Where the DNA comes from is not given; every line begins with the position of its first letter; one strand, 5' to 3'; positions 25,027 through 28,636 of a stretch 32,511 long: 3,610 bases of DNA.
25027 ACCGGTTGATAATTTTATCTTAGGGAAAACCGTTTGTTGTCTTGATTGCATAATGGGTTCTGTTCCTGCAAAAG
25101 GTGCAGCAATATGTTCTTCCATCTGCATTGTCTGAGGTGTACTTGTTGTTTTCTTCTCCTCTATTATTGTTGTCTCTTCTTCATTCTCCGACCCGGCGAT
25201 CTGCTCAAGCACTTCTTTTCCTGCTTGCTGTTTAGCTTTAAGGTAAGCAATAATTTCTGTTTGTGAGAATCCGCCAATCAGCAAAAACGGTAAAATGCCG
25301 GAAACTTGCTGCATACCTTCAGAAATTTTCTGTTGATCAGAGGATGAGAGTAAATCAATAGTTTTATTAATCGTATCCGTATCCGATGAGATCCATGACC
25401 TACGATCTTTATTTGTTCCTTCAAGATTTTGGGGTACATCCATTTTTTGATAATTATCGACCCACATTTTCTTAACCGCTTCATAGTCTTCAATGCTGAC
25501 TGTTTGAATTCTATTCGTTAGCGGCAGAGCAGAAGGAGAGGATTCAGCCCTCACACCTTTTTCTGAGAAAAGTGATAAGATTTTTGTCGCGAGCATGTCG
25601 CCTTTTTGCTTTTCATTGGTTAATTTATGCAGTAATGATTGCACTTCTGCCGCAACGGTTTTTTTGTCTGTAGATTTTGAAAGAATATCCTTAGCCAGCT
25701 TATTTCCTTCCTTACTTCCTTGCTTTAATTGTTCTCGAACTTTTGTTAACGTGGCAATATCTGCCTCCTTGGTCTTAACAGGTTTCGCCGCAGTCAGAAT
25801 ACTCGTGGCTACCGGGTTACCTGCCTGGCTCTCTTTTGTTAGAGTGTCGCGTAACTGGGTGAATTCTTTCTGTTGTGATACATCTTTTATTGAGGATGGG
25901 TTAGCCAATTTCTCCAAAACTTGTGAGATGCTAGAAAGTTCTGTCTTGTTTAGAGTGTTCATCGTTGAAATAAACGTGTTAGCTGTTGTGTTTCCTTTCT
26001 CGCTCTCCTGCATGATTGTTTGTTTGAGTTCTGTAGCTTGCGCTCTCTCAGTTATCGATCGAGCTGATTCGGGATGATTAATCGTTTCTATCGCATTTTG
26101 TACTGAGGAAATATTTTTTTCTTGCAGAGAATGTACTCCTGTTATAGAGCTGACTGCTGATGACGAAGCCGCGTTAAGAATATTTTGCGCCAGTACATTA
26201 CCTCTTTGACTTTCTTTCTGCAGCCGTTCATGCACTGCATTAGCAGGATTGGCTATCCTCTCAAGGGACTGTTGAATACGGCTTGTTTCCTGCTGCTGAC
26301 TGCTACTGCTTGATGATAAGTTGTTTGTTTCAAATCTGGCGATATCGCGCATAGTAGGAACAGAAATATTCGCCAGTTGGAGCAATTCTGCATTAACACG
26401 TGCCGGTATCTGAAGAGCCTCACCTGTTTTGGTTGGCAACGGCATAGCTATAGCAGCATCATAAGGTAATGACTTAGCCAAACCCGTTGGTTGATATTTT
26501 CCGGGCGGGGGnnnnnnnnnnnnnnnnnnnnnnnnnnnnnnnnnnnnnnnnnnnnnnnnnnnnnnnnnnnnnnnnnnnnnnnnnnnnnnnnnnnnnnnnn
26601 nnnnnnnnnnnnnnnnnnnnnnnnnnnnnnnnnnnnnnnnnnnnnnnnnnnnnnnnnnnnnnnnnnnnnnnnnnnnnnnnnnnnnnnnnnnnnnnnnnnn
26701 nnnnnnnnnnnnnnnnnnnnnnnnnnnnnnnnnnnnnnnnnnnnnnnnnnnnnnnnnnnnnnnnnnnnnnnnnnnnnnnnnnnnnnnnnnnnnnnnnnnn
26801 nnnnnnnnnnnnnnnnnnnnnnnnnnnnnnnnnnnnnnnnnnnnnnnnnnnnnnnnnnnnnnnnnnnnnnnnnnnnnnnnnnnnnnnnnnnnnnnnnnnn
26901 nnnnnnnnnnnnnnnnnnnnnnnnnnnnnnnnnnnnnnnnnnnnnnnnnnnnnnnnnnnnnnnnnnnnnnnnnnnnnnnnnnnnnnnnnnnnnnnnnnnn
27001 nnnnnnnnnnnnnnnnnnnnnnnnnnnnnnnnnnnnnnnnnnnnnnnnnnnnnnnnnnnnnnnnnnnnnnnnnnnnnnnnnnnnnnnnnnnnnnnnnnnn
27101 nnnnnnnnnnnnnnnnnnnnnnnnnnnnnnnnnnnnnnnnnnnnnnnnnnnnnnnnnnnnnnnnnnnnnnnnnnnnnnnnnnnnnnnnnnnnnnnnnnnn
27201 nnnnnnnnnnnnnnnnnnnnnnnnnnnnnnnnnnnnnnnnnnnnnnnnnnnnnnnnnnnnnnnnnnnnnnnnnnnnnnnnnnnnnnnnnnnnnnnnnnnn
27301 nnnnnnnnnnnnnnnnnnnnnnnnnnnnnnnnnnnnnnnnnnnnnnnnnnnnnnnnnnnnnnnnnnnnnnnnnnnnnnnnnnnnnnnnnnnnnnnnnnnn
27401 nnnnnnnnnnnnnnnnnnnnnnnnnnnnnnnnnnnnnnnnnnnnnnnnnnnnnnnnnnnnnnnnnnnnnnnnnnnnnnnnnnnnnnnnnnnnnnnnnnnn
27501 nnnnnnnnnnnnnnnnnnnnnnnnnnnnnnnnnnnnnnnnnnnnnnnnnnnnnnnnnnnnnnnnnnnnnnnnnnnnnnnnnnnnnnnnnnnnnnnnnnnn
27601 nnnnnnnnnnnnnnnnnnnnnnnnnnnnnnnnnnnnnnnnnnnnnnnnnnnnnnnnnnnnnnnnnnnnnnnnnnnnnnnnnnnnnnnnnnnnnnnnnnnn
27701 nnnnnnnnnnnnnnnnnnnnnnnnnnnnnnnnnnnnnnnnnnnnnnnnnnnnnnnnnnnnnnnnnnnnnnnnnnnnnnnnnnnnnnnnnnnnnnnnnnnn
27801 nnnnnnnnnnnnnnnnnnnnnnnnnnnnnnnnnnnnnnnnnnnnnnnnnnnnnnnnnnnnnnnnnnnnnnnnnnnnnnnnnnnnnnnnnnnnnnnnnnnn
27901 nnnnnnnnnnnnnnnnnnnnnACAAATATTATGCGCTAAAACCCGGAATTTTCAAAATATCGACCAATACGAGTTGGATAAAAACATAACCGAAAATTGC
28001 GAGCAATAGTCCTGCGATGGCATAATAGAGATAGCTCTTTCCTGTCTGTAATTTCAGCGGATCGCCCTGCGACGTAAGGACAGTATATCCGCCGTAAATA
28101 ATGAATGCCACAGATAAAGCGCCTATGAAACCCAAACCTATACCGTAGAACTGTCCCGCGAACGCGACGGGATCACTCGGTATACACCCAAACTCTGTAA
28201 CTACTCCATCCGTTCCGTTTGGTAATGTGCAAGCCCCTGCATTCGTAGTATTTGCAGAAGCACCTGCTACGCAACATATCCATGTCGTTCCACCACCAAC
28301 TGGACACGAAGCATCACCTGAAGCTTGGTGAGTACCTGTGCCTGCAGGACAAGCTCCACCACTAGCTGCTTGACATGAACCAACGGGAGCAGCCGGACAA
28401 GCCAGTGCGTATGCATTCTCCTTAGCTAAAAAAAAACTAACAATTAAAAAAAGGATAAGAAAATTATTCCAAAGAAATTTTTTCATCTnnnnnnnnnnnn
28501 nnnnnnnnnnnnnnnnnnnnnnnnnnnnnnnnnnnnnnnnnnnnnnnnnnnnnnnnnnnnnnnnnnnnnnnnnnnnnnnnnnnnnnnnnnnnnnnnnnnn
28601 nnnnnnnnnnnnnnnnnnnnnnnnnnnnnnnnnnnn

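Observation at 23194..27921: Giant protein has a nested repeat architecture: two modules, three ~195-aa super-repeats and 14 GN.LA..IL motifs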

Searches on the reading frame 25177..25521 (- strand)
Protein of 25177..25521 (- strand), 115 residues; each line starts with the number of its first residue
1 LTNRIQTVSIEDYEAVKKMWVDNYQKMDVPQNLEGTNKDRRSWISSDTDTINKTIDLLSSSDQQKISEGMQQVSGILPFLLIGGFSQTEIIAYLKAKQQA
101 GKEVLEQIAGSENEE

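Call 54: search_protein_representatives(alignment_id=A3)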
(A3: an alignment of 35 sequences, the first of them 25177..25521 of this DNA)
Query: 35 sequences, 116 profile positions. Proteins with E-value up to 0.001 (for the whole library): 343; up to 1e-10: 319; up to 1e-30: 172. The best 150 are listed.
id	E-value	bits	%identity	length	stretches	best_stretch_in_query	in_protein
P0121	3.1e-220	733.3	-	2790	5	1-115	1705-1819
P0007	4.3e-162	545.9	-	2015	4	1-115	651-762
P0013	5.9e-130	442.3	-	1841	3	1-115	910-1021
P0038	5.1e-128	436.0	-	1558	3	1-115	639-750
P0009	8.9e-128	435.2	-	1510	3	1-114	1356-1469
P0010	6.0e-127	432.6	-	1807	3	1-115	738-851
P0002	4.2e-126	429.9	-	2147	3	1-115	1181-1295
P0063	5.7e-126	429.4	-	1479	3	1-114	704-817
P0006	1.2e-125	428.4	-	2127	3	1-115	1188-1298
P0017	1.1e-124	425.2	-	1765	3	1-115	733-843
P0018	5.9e-118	403.6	-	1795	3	1-115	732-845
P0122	7.1e-101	348.5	-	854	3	1-115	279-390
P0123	2.2e-87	305.0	-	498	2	1-115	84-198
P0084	4.4e-86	300.8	-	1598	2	1-115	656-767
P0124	2.4e-85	298.5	-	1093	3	5-114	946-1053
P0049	6.2e-83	290.7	-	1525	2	1-114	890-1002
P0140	1.9e-64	231.1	-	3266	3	8-114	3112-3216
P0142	4.3e-61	220.3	-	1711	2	8-113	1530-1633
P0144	5.2e-60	216.8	-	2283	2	8-113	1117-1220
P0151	2.4e-44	166.2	-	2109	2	7-114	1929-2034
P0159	1.4e-41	157.4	-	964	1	1-115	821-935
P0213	2.0e-37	144.0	-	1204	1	1-115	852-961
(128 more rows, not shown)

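Call 63: search_protein_families(library=pfam, alignment_id=A4, max_evalue=0.01)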
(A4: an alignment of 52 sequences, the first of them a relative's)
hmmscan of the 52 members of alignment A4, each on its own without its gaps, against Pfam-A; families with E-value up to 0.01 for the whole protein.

A. member 1, P0153 (807 aa): 1 family
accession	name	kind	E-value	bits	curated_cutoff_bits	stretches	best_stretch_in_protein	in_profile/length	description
PF04610.19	TrbL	-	6.9e-05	23.1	25.9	1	100-271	6-184/215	TrbL/VirB6 plasmid conjugal transfer protein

B. families by the number of members that match (of 52 scanned): 8 families
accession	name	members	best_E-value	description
PF04610.19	TrbL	34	2.8e-07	TrbL/VirB6 plasmid conjugal transfer protein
PF00963.24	Cohesin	1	0.00013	Cohesin domain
PF04956.18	TrbC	1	0.00016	TrbC/VIRB2 pilin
PF01627.28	Hpt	1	0.00023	Hpt domain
PF16559.10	GIT_CC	1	0.0034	GIT coiled-coil Rho guanine nucleotide exchange factor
PF24270.1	HTH_Cmi2_C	1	0.0053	Cmi2, C-terminal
PF02637.23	GatB_Yqey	1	0.0082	GatB domain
PF24568.1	CC_PcsB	1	0.0084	Peptidoglycan hydrolase PcsB, coiled-coil domain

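Call 64: search_protein_families(library=pfam, proteins=[P0159], max_evalue=0.5)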
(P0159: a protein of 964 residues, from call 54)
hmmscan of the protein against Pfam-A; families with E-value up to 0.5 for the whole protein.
P0159 (964 aa): 3 families
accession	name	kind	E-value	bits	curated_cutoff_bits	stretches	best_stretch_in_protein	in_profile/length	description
PF00963.24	Cohesin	-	0.00013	22.6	24.1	1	61-155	11-108/139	Cohesin domain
PF04610.19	TrbL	-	0.00018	21.8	25.9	1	273-445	7-184/215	TrbL/VirB6 plasmid conjugal transfer protein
PF16981.10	Chi-conotoxin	-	0.17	12.6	27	0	290-309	1-20/60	chi-Conotoxin or t superfamily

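Call 65: search_protein_families(library=pfam, proteins=[P0140, P0144, P0151, P0142], max_evalue=0.01)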
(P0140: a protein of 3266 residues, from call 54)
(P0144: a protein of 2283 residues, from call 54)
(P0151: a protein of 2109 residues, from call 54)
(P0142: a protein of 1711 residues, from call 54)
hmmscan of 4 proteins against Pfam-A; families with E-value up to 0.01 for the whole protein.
P0140 (3266 aa): 6 families
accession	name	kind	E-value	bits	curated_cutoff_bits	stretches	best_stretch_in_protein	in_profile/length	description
PF17782.7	DprA_WH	-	6.4e-05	23.4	22.9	0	1913-1954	6-47/61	DprA winged helix domain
PF01257.25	2Fe-2S_thioredx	-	0.0013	19.1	24.8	0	1798-1859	31-92/145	Thioredoxin-like [2Fe-2S] ferredoxin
PF23255.1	DUF7070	-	0.0021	18.2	27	0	2460-2481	12-33/49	Domain of unknown function (DUF7070)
PF20432.4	Xre-like-HTH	-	0.0023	18.6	25.8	0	1440-1494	10-59/63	Antitoxin Xre-like helix-turn-helix domain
PF24225.1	DUF7441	-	0.0045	17.4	27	0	3112-3130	31-49/68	Domain of unknown function (DUF7441)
PF13542.12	HTH_Tnp_ISL3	-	0.0082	16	27.4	0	2297-2318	30-51/51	Helix-turn-helix domain of transposase family ISL3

P0144 (2283 aa): 9 families
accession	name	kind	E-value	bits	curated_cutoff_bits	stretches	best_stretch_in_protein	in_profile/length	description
PF13384.12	HTH_23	-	7.5e-06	26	24.6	0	1637-1657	19-39/50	Homeodomain-like domain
PF22560.2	GMT-wHTH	-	2.5e-05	25.1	27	0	1970-2010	40-81/82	GMT-like wHTH domain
PF04539.22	Sigma70_r3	-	6e-05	23.5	25.3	0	1079-1111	23-55/78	Sigma-70 region 3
PF13542.12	HTH_Tnp_ISL3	-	6.5e-05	22.7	27.4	0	858-880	25-47/51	Helix-turn-helix domain of transposase family ISL3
PF00984.24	UDPG_MGDP_dh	-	0.00048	20.6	25.4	0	1081-1120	26-66/94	UDP-glucose/GDP-mannose dehydrogenase family, central domain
PF24225.1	DUF7441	-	0.0017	18.8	27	0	1748-1768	29-49/68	Domain of unknown function (DUF7441)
PF13560.12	HTH_31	-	0.0019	18.9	27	0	1540-1581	18-60/64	Helix-turn-helix domain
PF12324.14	HTH_15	-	0.0024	18.4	27.2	1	630-662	38-70/74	Helix-turn-helix domain of alkylmercury lyase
PF12668.12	DUF3791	-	0.0067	16.8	25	0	1477-1501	5-29/60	Protein of unknown function (DUF3791)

P0151 (2109 aa): 5 families
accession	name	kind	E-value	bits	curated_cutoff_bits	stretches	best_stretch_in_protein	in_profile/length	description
PF13542.12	HTH_Tnp_ISL3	-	0.00022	21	27.4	0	646-666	29-49/51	Helix-turn-helix domain of transposase family ISL3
PF21214.3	SelB_WH_2nd_bact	-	0.0019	18.5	27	0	1323-1348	25-50/59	Selenocysteine-specific elongation factor, winged helix domain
PF24225.1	DUF7441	-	0.0026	18.2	27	0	1929-1948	30-49/68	Domain of unknown function (DUF7441)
PF06653.16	Claudin_3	-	0.0031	18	28.7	1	99-197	36-133/163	Tight junction protein, Claudin-like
PF01022.26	HTH_5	-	0.0059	16.9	22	0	1368-1406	6-40/47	Bacterial regulatory protein, arsR family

P0142 (1711 aa): 6 families
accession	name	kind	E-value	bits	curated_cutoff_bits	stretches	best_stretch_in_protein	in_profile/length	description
PF04545.22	Sigma70_r4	-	1e-05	25.4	24.1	0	929-946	24-41/50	Sigma-70, region 4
PF09339.16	HTH_IclR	-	3.3e-05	24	22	0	1464-1485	21-42/52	IclR helix-turn-helix domain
PF01978.25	TrmB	-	5.8e-05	23.3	25.6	0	555-583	17-45/68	Sugar-specific transcriptional regulator TrmB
PF24225.1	DUF7441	-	0.00012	22.4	27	0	1530-1563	31-66/68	Domain of unknown function (DUF7441)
PF13730.12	HTH_36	-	0.00048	20.3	25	0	1464-1485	28-49/55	Helix-turn-helix domain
PF08279.18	HTH_11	-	0.0085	16.4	25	0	69-101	1-33/55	HTH domain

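Call 71: find_related_loci(query=A3, collection=genome_contigs, flank=10000)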
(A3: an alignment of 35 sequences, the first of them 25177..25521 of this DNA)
Query A3 (115 aa) in genome_contigs; peptide patterns used: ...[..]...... (x = any residue, [..] = any of these).
186 stretches matched a pattern; 142 encode a relative of the query (tblastn E <= 1e-3); the best 80 are kept; 79 distinct loci.
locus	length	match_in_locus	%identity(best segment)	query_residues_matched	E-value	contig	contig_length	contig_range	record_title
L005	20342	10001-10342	67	2-115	1e-49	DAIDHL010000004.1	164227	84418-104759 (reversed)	MAG TPA_asm: Candidatus Levyibacteriota bacterium isolate clean344 NODE_4_length_164227_cov_5.686403, whole genome shotg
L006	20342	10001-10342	67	2-115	3e-49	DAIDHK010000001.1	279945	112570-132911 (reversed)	MAG TPA_asm: Candidatus Levyibacteriota bacterium isolate clean343 NODE_1_length_279945_cov_11.784799, whole genome shot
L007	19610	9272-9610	62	3-115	1e-48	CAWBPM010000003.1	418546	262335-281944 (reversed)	MAG: Candidatus Levybacteria bacterium isolate MFD01476.bin.1.72 genome assembly, contig: contig_44256, whole genome sho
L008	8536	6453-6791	62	3-115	3e-47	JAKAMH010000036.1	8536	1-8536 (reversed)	MAG: bacterium isolate WY5.bin164 NODE_15198_length_8536_cov_1.132477, whole genome shotgun sequence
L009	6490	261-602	59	2-115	2e-45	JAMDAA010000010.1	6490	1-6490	MAG: Patescibacteria group bacterium isolate FK_Sedi_B_Bin.274 NODE_52380_length_6490_cov_12.025, whole genome shotgun s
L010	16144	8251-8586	62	3-115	1e-45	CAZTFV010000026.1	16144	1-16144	MAG TPA_asm: uncultured Gammaproteobacteria bacterium isolate SRP269290_co1_791 genome assembly, contig: NODE_4849_lengt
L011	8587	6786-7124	58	3-115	4e-45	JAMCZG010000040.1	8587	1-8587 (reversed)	MAG: Patescibacteria group bacterium isolate FK_Sedi_B_Bin.314 NODE_35471_length_8587_cov_4.62305, whole genome shotgun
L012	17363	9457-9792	59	3-115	2e-44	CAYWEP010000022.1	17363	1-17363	MAG TPA_asm: uncultured Gammaproteobacteria bacterium isolate SRP269290_co3_1003 genome assembly, contig: NODE_3501_leng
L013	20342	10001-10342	62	1-115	4e-44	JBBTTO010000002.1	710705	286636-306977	MAG: Patescibacteria group bacterium isolate H52-bin062_1 H52_bin062_1_000000000002, whole genome shotgun sequence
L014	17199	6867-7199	57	1-115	1e-43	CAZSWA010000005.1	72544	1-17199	MAG TPA_asm: uncultured Gammaproteobacteria bacterium isolate SRP272529_co1_257 genome assembly, contig: NODE_346_length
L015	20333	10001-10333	59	3-115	8e-44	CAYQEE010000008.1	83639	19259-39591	MAG TPA_asm: uncultured Gammaproteobacteria bacterium isolate SRP272529_co2_240 genome assembly, contig: NODE_315_length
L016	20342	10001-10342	58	1-115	1e-43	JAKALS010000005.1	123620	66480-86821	MAG: bacterium isolate WY5.bin132 NODE_219_length_123620_cov_6.550169, whole genome shotgun sequence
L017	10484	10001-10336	58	3-115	5e-43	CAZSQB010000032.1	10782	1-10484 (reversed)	MAG TPA_asm: uncultured Gammaproteobacteria bacterium isolate SRP269290_co3_983 genome assembly, contig: NODE_7657_lengt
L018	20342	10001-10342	57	1-115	3e-43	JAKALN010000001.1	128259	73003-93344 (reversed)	MAG: bacterium isolate WY5.bin128 NODE_199_length_128259_cov_9.479966, whole genome shotgun sequence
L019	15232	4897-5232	64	2-115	1e-42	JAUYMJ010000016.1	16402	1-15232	MAG: bacterium isolate C24_metabat.bin.81 C24_k141_870448, whole genome shotgun sequence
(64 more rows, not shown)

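Call 75: search_protein_families(library=pfam, alignment_id=A3, max_evalue=1)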
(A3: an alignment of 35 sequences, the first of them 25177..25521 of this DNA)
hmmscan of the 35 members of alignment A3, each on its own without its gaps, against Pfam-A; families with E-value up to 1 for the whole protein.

A. member 1, window:25177-25521:- (115 aa): 1 family
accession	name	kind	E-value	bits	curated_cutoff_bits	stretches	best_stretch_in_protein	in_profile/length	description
PF08045.16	CDC14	-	0.0024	17.5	23.3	1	51-84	5-38/284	Cell division control protein 14, SIN component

B. families by the number of members that match (of 35 scanned): 31 families (the first 25 are shown)
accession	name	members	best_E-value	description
PF08045.16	CDC14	7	0.0024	Cell division control protein 14, SIN component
PF24225.1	DUF7441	3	0.0073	Domain of unknown function (DUF7441)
PF22813.1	TcaA_2nd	2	0.00061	TcaA protein second domain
PF01132.26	EFP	2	0.018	Elongation factor P (EF-P) OB domain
PF09949.15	APP1_cat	2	0.025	Phosphatidate phosphatase APP1, catalytic domain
PF16702.10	DUF5063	2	0.14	Domain of unknown function (DUF5063)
PF03599.22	CdhD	1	0.00096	CO dehydrogenase/acetyl-CoA synthase delta subunit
PF08659.16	KR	1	0.012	KR domain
PF12501.13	DUF3708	1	0.021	Phosphate ATP-binding cassette transporter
PF21981.2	RecX_HTH3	1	0.024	RecX, third three-helix domain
PF20202.4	DUF6564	1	0.026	Domain of unknown function (DUF6564)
PF19994.4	GASH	1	0.037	GTPase-associated system helical domain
PF23051.1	DUF7040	1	0.04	Domain of unknown function (DUF7040)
PF06490.17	FleQ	1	0.048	Flagellar regulatory protein FleQ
PF13420.13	Acetyltransf_4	1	0.056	Acetyltransferase (GNAT) domain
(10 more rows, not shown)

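Call 80: search_protein_families(library=pfam, proteins=[P0213, P0121], max_evalue=0.01)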
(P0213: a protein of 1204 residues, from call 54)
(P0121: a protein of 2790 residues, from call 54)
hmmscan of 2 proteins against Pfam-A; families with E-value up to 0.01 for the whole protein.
P0213 (1204 aa): 1 family
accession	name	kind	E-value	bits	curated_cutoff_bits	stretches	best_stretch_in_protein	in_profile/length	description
PF04610.19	TrbL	-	0.00024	21.4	25.9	1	135-298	10-181/215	TrbL/VirB6 plasmid conjugal transfer protein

P0121 (2790 aa): 2 families
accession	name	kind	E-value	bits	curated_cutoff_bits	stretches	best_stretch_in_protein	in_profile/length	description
PF04610.19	TrbL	-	0.00019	21.7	25.9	1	128-299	6-184/215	TrbL/VirB6 plasmid conjugal transfer protein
PF24225.1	DUF7441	-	0.0018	18.7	27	0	2633-2652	30-49/68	Domain of unknown function (DUF7441)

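Call 90: find_encoding_contigs(protein=P0142, flank=10000, max_places=1)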
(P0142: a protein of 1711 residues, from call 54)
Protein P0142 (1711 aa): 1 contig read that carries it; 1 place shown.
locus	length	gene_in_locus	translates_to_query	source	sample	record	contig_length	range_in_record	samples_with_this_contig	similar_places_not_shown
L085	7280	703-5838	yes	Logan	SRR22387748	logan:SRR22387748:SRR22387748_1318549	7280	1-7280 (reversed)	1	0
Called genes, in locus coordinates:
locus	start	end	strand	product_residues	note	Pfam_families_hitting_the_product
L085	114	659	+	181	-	PF00588:SpoU_methylase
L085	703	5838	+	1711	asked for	PF09339:HTH_IclR (faint)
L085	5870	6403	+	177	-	-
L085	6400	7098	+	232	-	-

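Call 91: find_encoding_contigs(protein=P0144, flank=10000, max_places=1)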
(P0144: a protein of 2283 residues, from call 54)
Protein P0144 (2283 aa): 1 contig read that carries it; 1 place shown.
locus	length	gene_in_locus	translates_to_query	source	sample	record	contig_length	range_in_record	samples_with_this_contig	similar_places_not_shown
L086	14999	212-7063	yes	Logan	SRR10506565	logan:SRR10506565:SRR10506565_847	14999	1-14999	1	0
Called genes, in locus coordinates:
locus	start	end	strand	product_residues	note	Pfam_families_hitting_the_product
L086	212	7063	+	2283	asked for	PF13542:HTH_Tnp_ISL3 (faint), PF13384:HTH_23 (faint)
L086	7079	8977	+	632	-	-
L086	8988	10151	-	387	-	PF13439:Glyco_transf_4, PF20706:GT4-conflict, PF00534:Glycos_transf_1, PF13692:Glyco_trans_1_4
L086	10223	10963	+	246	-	PF03853:YjeF_N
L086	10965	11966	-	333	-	PF02739:5_3_exonuc_N, PF01367:5_3_exonuc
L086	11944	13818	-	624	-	PF06480:FtsH_ext (weak), PF00004:AAA, PF07728:AAA_5 (weak), PF17862:AAA_lid_3, PF01434:Peptidase_M41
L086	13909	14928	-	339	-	PF00579:tRNA-synt_1b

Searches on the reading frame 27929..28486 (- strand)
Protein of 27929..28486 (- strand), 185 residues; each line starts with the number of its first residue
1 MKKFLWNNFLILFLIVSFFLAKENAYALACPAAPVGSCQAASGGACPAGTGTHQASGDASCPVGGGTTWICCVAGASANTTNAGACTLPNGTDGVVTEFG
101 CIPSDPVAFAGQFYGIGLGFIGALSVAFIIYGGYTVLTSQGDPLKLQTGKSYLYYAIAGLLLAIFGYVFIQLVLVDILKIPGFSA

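Call 6: search_protein_families(library=pfam, proteins=[window:27929-28486:-], max_evalue=0.1)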
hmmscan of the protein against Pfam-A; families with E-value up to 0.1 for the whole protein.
window:27929-28486:- (185 aa): 0 families

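Call 10: search_protein_families(library=ncbifam, proteins=[window:27929-28486:-], max_evalue=1)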
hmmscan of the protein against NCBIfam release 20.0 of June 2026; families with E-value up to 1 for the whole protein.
window:27929-28486:- (185 aa): 2 families
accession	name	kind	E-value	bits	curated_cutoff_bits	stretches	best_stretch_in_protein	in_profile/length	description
NF045849.1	ICE_MMCAP2_0565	equivalog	0.0043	16.7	40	1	112-175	15-78/80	Mbov_0395 family pilin-like conjugal transfer protein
TIGR01167.1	LPXTG_anchor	domain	0.77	10.5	15.9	1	147-169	4-28/34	LPXTG cell wall anchor domain-containing protein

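Call 64: search_protein_families(library=pfam, proteins=[window:27929-28486:-], max_evalue=0.5)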
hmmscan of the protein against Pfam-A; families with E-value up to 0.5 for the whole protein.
window:27929-28486:- (185 aa): 2 families
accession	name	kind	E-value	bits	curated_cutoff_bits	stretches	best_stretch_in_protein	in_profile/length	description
PF18895.5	T4SS_pilin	-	0.15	12.6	26.6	1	121-165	20-63/71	Type IV secretion system pilin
PF00746.26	Gram_pos_anchor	-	0.17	12.3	20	1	147-169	11-34/43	LPXTG cell wall anchor motif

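Call 84: list_cluster_members(proteins=[P0001, window:27929-28486:-])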
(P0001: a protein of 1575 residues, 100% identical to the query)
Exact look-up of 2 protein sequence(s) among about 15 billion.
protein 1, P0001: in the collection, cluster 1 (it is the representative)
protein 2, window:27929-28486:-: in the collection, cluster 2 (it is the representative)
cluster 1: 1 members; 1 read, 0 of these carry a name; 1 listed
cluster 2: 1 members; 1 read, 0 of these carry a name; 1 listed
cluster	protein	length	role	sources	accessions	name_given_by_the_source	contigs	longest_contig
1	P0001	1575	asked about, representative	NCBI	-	-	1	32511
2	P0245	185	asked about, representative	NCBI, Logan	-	-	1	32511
